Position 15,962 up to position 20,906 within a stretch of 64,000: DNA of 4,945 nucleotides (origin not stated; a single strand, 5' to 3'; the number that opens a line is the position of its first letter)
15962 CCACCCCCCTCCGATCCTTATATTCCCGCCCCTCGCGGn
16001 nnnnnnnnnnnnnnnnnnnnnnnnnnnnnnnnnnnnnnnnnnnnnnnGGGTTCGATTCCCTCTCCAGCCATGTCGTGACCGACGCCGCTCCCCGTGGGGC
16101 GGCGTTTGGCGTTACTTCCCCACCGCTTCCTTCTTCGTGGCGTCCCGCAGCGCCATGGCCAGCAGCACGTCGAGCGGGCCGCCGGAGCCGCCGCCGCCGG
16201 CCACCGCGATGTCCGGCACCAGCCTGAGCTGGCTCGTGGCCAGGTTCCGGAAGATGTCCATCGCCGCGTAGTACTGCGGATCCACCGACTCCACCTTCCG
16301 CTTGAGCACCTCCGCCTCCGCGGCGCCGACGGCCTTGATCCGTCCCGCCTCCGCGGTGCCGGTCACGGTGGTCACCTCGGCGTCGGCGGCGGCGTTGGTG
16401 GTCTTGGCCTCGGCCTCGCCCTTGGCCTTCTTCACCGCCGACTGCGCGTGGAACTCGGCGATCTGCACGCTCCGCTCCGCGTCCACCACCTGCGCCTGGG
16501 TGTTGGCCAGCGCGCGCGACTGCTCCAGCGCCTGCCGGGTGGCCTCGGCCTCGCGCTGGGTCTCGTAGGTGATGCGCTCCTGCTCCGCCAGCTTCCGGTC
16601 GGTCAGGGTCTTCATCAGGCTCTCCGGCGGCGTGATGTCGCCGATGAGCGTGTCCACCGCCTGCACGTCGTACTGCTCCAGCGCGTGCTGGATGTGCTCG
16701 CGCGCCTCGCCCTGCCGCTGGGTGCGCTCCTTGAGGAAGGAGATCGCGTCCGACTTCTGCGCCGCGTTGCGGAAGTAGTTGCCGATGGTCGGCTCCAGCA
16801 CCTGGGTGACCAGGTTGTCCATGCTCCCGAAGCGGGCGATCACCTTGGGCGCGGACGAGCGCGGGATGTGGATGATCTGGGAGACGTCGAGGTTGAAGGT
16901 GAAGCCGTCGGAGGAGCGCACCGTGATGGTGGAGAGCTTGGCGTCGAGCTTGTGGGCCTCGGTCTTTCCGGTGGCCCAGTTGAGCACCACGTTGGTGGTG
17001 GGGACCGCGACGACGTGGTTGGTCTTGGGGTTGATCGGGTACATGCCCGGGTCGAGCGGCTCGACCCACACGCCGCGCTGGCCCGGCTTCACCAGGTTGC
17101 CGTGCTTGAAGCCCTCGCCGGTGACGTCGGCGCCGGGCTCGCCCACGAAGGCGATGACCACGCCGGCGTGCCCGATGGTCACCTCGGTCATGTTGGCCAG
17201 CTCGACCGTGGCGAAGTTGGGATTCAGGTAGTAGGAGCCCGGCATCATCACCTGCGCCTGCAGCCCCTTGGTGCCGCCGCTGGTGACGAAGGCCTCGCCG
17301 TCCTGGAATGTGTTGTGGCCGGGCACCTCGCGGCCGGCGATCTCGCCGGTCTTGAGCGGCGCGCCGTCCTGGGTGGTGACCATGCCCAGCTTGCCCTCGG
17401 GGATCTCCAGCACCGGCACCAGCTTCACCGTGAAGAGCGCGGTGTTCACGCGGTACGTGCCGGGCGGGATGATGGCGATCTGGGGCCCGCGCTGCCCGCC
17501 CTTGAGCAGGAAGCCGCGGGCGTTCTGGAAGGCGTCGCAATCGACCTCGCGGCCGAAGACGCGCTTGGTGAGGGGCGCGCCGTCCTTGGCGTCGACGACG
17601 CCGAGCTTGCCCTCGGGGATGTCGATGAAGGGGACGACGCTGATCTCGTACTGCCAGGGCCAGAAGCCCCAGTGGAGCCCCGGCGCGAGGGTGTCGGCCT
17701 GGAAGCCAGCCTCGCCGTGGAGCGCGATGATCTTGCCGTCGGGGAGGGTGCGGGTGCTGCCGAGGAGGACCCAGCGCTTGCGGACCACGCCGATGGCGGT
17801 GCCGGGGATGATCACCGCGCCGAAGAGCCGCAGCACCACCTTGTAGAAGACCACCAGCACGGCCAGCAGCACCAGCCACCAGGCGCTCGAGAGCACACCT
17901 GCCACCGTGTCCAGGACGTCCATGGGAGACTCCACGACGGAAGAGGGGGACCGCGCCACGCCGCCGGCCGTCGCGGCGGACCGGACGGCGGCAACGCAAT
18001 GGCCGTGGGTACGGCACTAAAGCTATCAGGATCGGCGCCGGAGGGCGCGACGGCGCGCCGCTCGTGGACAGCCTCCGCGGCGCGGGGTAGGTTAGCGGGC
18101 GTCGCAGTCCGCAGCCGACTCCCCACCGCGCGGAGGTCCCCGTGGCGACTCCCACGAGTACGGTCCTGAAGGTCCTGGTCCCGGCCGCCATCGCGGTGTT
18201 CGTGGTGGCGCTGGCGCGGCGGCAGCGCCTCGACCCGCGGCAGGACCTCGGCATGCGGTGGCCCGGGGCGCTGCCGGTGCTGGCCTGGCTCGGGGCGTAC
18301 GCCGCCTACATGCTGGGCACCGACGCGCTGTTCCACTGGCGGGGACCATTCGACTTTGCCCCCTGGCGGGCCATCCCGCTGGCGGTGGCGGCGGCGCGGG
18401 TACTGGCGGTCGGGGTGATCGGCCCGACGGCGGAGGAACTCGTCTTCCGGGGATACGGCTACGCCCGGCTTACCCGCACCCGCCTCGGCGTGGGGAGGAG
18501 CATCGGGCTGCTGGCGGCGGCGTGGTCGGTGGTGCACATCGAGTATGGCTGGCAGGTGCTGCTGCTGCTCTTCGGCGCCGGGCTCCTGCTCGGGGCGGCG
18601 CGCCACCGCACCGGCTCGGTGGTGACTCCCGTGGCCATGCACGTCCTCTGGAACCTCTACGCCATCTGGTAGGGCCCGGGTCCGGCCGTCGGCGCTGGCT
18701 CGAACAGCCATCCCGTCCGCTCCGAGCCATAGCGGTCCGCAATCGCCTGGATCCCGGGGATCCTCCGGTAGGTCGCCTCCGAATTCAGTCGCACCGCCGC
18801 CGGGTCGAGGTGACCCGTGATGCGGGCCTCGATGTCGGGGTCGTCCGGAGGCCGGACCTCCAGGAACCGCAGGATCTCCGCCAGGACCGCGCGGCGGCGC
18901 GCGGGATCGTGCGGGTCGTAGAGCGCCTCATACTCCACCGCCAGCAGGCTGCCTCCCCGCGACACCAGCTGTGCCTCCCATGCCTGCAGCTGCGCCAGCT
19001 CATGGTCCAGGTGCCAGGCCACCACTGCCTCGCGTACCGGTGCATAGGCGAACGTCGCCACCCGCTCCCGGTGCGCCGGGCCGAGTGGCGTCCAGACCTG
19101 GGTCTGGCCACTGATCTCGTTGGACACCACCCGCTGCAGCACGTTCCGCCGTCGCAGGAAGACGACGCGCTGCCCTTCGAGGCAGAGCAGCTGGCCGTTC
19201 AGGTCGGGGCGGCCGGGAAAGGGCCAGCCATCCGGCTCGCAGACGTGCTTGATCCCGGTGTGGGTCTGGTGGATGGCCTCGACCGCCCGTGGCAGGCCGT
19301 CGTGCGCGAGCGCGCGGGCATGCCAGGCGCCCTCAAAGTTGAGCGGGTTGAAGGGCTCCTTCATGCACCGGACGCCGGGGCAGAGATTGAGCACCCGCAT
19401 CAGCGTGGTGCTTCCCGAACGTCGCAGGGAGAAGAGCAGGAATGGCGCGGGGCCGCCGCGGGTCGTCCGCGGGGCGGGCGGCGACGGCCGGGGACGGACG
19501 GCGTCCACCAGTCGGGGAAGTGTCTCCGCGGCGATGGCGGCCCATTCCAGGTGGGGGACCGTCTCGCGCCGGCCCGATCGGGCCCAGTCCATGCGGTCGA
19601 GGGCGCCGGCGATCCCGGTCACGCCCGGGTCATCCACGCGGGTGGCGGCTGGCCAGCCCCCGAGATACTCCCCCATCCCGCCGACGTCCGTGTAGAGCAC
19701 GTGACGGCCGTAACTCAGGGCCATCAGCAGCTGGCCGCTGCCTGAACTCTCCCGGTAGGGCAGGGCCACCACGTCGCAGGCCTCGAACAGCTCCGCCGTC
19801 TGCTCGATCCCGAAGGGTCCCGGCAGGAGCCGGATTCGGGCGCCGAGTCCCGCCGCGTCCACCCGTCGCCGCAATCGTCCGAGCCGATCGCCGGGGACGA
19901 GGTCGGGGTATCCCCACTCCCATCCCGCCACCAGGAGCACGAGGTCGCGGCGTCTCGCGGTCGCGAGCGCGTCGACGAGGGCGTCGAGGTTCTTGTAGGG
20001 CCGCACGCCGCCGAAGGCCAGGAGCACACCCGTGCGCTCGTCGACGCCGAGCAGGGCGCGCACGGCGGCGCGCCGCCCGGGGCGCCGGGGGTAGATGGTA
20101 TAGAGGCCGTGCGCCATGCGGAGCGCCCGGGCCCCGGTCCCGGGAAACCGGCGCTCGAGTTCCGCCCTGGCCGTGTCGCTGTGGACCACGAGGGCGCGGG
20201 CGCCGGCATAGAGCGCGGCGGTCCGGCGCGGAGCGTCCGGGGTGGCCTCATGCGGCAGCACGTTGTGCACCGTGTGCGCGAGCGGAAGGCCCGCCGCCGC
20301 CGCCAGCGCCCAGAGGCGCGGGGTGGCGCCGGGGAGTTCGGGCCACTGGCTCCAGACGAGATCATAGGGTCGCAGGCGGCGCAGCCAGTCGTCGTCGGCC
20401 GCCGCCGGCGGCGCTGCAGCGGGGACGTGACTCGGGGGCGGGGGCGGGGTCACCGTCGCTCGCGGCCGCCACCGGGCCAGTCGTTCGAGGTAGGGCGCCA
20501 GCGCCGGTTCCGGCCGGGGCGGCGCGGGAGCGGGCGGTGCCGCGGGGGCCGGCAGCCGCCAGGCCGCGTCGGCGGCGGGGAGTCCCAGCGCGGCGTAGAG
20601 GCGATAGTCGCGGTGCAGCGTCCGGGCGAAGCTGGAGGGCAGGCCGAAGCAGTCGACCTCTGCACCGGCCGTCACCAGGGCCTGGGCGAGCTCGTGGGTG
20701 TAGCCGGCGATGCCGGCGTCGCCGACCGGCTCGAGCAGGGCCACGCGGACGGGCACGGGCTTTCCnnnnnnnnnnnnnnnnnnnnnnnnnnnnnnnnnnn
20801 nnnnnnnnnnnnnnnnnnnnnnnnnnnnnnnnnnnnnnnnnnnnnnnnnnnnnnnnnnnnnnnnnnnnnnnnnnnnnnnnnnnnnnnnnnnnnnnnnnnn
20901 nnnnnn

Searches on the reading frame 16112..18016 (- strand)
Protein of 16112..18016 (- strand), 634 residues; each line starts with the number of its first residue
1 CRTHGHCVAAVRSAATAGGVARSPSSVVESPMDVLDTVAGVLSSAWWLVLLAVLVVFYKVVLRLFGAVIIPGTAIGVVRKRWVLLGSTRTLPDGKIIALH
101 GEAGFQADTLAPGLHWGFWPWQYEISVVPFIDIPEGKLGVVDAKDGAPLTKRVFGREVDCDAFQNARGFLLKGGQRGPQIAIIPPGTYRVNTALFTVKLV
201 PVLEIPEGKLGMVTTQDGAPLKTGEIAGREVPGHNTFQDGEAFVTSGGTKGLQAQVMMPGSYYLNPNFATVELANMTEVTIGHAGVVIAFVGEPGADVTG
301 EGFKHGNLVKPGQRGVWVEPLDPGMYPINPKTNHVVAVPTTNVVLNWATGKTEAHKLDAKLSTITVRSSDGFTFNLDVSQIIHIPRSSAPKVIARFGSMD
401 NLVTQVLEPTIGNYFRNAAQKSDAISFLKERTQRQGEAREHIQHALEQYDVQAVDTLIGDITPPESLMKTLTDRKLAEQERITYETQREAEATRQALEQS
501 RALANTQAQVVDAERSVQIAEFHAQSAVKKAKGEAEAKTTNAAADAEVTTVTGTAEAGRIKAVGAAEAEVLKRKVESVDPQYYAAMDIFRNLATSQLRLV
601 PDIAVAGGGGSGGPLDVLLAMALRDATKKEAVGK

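Call 61: search_protein_families(library=pfam, proteins=[window:16112-18016:-], max_evalue=0.5)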
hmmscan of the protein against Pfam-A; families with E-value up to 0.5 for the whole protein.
window:16112-18016:- (634 aa): 2 families
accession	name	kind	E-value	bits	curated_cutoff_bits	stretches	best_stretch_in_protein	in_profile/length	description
PF01145.31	Band_7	-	9.5e-27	94.6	23.6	1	309-492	3-176/176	SPFH domain / Band 7 family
PF12973.13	Cupin_7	-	0.051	13.8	27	1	227-276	42-90/105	ChrR Cupin-like domain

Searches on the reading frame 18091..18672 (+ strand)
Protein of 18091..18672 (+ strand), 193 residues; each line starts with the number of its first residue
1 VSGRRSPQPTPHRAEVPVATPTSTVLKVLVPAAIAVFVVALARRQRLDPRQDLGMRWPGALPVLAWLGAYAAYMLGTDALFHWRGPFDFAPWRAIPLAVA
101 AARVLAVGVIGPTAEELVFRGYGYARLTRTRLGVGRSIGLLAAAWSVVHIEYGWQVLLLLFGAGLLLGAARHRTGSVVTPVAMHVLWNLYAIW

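Call 61: search_protein_families(library=pfam, proteins=[window:18091-18672:+], max_evalue=0.5)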
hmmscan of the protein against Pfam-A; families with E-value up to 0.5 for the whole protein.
window:18091-18672:+ (193 aa): 1 family
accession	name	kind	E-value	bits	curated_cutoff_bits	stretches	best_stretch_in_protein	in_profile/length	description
PF02517.21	Rce1-like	-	6.8e-19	68.4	22.4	1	101-189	5-92/93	Type II CAAX prenyl endopeptidase Rce1-like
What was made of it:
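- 18091..18672 (+): CPBP/Rce1-like intramembrane protease family protein; candidate immunity protein. Pfam PF02517, E=6.8e-19 (call 61).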

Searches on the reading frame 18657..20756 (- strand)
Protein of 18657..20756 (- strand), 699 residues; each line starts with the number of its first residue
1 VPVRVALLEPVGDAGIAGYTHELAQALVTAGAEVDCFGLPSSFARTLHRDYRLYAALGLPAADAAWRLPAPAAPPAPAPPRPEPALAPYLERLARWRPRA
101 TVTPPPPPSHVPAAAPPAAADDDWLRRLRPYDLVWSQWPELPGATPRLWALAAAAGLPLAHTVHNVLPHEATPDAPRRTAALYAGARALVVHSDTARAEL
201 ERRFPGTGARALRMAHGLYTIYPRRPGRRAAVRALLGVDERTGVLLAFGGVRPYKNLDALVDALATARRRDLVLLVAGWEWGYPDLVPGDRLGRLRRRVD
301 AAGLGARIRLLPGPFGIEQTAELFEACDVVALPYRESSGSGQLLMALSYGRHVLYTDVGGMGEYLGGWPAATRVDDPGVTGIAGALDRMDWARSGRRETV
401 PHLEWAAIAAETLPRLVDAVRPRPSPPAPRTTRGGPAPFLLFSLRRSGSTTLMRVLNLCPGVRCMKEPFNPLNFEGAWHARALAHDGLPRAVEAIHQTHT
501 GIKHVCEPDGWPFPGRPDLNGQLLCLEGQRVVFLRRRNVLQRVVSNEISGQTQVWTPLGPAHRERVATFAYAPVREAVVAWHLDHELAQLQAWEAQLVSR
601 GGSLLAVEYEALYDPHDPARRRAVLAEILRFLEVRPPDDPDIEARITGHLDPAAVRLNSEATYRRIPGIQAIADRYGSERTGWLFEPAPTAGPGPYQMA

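Call 10: search_protein_families(library=pfam, proteins=[window:18657-20756:-], max_evalue=0.01)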
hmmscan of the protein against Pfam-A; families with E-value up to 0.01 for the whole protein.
window:18657-20756:- (699 aa): 5 families
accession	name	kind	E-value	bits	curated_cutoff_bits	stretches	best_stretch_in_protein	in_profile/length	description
PF13692.12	Glyco_trans_1_4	-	3.7e-10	40.7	27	1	244-365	3-115/142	Glycosyl transferases group 1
PF00534.26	Glycos_transf_1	-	1.1e-08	35.3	26.4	1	236-369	9-135/172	Glycosyl transferases group 1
PF13439.12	Glyco_transf_4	-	1.3e-08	35.5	28.5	1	15-205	3-153/170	Glycosyltransferase Family 4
PF13469.12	Sulfotransfer_3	-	0.0016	19.2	27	1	438-500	1-64/216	Sulfotransferase family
PF09037.16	Sulphotransf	-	0.0043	17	22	0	530-636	114-216/244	Stf0 sulphotransferase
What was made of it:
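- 18657..20756 (-): Second glycosyltransferase (GT4 family) with a C-terminal extension of about 250 aa that gives weak sulfotransferase-like hits. Glyco_trans_1_4, Glycos_transf_1 and Glyco_transf_4; Sulfotransfer_3 at E=0.0016 (call 10).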

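Call 12: search_protein_families(library=ncbifam, proteins=[window:18657-20756:-], max_evalue=0.01)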
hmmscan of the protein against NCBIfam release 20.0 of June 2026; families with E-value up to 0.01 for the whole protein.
window:18657-20756:- (699 aa): 4 families
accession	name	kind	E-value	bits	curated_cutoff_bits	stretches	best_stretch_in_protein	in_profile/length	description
TIGR03449.1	mycothiol_MshA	equivalog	3.1e-12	46.1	462.5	1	131-363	103-340/406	D-inositol-3-phosphate glycosyltransferase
TIGR04047.1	MSMEG_0565_glyc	hypoth_equivalog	1.2e-06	27.9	259.85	1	183-410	136-365/373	MSMEG_0565 family glycosyltransferase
TIGR03088.1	stp2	hypoth_equivalog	0.00057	19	409.05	1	227-365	179-311/374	TIGR03088 family PEP-CTERM/XrtA system glycosyltransferase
NF038229.1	Glyco4_Geo_Pelo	equivalog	0.0072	15.4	400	0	170-278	94-199/338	GPMC system family 4 glycosyltransferase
